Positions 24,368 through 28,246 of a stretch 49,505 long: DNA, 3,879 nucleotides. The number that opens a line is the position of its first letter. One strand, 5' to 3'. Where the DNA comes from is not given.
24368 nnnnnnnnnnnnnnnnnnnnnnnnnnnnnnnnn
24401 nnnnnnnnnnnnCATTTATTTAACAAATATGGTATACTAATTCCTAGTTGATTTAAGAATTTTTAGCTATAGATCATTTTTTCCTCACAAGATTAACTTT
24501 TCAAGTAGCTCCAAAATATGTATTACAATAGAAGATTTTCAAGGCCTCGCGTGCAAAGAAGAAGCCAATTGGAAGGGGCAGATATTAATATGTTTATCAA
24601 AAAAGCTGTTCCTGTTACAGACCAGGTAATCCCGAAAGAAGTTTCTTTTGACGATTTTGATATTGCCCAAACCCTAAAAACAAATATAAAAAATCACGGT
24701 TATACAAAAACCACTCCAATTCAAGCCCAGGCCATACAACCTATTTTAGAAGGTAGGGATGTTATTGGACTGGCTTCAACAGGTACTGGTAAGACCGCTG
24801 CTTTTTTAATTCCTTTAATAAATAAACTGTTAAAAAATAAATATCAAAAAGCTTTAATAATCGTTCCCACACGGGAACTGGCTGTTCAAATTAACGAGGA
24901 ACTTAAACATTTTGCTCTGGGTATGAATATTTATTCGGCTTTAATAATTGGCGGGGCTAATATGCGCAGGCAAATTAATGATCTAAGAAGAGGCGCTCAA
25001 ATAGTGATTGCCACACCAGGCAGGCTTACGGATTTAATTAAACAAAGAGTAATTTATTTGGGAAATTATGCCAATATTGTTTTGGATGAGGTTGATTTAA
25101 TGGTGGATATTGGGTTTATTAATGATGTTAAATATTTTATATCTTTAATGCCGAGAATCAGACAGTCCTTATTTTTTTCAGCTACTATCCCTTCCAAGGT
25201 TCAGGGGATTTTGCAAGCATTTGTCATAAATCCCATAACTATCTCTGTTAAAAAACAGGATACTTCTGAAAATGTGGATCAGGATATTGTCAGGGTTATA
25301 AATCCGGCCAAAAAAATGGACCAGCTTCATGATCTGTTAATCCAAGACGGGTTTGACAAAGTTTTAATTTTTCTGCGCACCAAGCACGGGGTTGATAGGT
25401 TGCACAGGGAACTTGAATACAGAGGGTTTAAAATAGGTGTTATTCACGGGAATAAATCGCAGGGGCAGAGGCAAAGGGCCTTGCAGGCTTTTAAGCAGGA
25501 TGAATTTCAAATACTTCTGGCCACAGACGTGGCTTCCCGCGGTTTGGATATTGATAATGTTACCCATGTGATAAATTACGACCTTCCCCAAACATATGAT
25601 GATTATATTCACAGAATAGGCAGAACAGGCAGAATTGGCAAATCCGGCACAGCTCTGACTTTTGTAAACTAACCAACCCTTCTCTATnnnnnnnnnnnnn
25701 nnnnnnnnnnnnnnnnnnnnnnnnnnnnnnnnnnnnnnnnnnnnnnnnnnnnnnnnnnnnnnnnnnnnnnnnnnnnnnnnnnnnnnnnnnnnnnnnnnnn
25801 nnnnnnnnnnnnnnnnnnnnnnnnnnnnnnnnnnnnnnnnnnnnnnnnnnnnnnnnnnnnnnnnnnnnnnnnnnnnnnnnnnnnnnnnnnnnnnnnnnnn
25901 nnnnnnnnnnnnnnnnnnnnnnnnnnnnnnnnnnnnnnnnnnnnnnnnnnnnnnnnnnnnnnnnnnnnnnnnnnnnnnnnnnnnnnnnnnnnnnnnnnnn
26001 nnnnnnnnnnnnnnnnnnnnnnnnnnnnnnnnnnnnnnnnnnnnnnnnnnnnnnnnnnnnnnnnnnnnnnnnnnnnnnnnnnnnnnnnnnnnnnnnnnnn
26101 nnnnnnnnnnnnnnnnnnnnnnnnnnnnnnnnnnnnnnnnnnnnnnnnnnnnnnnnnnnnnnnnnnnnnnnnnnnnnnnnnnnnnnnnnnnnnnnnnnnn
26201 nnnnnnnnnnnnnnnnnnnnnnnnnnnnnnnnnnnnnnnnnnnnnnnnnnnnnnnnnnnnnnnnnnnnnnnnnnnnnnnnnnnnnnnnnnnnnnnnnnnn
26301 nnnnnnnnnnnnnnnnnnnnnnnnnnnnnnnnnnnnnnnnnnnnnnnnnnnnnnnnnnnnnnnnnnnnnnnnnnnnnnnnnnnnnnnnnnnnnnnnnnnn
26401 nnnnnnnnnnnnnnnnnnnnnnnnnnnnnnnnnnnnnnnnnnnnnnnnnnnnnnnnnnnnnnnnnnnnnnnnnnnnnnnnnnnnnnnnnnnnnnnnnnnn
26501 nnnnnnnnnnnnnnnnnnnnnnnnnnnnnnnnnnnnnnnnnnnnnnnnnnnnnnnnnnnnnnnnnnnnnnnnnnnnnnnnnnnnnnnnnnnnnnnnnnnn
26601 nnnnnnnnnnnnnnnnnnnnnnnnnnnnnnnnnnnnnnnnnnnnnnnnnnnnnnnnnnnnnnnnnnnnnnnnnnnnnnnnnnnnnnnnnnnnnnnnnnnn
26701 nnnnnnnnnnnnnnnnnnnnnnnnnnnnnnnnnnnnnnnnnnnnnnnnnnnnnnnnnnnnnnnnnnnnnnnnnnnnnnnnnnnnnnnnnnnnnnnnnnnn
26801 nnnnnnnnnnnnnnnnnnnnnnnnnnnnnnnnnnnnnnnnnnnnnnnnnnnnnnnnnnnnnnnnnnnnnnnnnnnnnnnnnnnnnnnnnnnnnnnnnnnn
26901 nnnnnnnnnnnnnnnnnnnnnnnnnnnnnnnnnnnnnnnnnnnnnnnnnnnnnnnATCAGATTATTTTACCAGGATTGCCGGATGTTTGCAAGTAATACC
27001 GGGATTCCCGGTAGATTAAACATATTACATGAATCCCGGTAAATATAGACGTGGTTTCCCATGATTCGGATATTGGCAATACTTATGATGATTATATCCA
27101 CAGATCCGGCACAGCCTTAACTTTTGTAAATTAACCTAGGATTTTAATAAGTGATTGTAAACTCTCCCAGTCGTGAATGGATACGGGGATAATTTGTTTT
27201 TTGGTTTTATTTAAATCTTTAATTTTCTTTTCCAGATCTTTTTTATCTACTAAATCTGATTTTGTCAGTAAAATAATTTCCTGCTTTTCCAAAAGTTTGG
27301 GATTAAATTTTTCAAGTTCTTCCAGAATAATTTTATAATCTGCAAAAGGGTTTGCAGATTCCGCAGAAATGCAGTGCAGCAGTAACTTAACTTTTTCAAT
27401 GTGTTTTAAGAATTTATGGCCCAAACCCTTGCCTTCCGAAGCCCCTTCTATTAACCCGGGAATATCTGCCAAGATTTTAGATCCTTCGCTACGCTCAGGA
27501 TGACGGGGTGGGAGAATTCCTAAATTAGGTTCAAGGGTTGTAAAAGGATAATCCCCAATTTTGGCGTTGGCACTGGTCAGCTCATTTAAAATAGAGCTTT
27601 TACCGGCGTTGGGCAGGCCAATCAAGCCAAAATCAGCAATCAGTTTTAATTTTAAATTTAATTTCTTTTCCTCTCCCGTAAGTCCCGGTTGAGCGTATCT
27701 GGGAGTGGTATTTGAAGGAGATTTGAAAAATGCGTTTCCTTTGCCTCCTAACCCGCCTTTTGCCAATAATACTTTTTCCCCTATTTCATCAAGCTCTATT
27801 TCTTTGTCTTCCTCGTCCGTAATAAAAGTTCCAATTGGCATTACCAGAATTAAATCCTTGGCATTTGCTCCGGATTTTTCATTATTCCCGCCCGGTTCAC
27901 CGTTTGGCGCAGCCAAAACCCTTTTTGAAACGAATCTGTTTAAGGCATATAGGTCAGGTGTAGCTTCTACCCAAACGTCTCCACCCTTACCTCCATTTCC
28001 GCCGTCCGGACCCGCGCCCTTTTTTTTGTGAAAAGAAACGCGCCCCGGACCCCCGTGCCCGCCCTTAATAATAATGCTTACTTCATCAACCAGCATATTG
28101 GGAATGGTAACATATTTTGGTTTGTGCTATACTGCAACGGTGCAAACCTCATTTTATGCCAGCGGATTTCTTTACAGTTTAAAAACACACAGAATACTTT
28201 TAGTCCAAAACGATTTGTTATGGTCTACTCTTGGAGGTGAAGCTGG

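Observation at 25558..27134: GHKL ATPase + STAS-like (DUF4325) two-gene cassette inserted into the DEAD-box helicase 3' end, with a decayed duplicate of the helicase tail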

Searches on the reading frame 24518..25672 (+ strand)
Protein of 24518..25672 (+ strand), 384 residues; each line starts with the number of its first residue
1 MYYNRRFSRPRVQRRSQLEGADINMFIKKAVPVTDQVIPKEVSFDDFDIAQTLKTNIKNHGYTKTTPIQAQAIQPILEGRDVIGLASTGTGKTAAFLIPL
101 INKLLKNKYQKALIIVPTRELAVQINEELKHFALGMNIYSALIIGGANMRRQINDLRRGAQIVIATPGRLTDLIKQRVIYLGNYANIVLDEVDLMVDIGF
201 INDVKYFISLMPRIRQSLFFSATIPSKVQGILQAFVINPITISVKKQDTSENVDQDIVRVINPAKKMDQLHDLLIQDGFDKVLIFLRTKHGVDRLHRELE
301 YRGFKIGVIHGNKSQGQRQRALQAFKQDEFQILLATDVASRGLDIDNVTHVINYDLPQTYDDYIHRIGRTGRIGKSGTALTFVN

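Call 6: search_protein_families(library=pfam, proteins=[window:24518-25672:+], max_evalue=0.1)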
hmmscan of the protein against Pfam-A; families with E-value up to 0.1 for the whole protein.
window:24518-25672:+ (384 aa): 12 families
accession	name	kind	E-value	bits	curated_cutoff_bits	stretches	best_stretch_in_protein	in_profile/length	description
PF00270.35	DEAD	-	1.3e-45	155.6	26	1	66-229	1-165/167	DEAD/DEAH box helicase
PF00271.37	Helicase_C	-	9.2e-35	119.7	23.5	1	266-374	2-110/110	Helicase conserved C-terminal domain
PF04851.21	ResIII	-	1.1e-08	35.5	22.5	1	65-192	4-134/164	Type III restriction enzyme, res subunit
PF06862.17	Utp25_C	-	0.0032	17.6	32.8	1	276-359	44-129/190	Utp25, C-terminal domain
PF22590.2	Cas3-like_C_2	-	0.0061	17.3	27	1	303-372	26-103/106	CRISPR-associated nuclease/helicase Cas3, C-terminal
PF16203.11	ERCC3_RAD25_C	-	0.0078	16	27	1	253-353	33-130/248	ERCC3/RAD25/XPB C-terminal helicase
PF13245.12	AAA_19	-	0.014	16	25.1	1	69-133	1-65/134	AAA domain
PF02562.22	PhoH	-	0.016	15.1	27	1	65-129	5-65/205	PhoH-like protein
PF07652.20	Flavi_DEAD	-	0.027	14.9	21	1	88-134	13-58/148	Flavivirus DEAD domain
PF14617.12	CMS1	-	0.05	13.4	35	0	153-191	168-207/250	U3-containing 90S pre-ribosomal complex subunit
PF00580.27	UvrD-helicase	-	0.053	13.6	23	1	67-166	3-108/271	UvrD/REP helicase N-terminal domain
PF03237.21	Terminase_6N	-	0.061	13.4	22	0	84-171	2-87/215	Terminase large subunit, T4likevirus-type, N-terminal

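Call 45: find_related_loci(query=window:24518-25672:+, collection=metagenome_contigs, flank=4000)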
Query window:24518-25672:+ (384 aa) in metagenome_contigs; peptide patterns used: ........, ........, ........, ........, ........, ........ (x = any residue, [..] = any of these).
198 stretches matched a pattern; 52 encode a relative of the query (tblastn E <= 1e-3); 52 distinct loci.
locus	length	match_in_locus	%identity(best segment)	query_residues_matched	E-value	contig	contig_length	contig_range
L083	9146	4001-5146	89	3-384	0e+0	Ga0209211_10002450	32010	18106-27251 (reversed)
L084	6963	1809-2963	84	2-383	0e+0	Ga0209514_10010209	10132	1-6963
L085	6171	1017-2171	84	2-383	0e+0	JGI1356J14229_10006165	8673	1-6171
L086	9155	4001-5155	84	2-383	0e+0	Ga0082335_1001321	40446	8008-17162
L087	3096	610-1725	81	13-384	0e+0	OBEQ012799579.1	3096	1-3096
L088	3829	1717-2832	81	13-384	0e+0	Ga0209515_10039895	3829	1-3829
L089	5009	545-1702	77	2-383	0e+0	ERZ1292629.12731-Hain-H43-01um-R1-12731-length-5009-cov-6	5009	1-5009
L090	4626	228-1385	78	2-383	0e+0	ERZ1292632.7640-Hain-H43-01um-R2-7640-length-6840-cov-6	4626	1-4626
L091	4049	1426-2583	73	2-384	0e+0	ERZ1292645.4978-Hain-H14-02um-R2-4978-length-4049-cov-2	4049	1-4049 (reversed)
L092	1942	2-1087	74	19-384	0e+0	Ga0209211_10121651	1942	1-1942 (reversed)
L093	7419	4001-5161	72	2-384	0e+0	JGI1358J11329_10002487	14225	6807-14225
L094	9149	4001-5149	71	4-384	1e-179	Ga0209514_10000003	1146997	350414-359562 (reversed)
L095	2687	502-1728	66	1-383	0e+0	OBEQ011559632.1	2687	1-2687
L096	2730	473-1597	70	9-383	0e+0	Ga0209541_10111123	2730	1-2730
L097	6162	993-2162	67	2-383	4e-172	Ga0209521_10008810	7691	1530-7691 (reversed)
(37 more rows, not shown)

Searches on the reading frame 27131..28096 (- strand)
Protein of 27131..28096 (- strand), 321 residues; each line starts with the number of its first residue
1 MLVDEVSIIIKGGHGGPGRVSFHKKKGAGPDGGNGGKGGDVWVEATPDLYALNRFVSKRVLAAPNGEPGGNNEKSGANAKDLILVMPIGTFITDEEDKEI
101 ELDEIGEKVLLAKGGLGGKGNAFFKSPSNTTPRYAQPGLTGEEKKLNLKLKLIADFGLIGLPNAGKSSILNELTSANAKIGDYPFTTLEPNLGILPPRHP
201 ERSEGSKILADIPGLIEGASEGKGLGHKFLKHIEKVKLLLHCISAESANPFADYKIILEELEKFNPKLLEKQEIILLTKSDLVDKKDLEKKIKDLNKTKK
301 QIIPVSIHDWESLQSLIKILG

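Call 6: search_protein_families(library=pfam, proteins=[window:27131-28096:-], max_evalue=0.1)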
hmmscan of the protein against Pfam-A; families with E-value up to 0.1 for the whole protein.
window:27131-28096:- (321 aa): 5 families
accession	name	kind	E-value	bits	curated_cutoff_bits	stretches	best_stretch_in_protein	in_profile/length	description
PF01018.28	GTP1_OBG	-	2.6e-44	151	27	1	3-152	1-155/155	GTP1/OBG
PF01926.29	MMR_HSR1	-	1.3e-23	83.7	21.9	1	156-279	2-113/113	50S ribosome-binding GTPase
PF02421.24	FeoB_N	-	4.4e-09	36.5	27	1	157-316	4-152/156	Ferrous iron transport protein B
PF03193.22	RsgA_GTPase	-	0.00073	19.8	30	1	272-319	55-103/174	RsgA GTPase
PF00350.29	Dynamin_N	-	0.083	13.3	27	0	159-177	4-22/168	Dynamin family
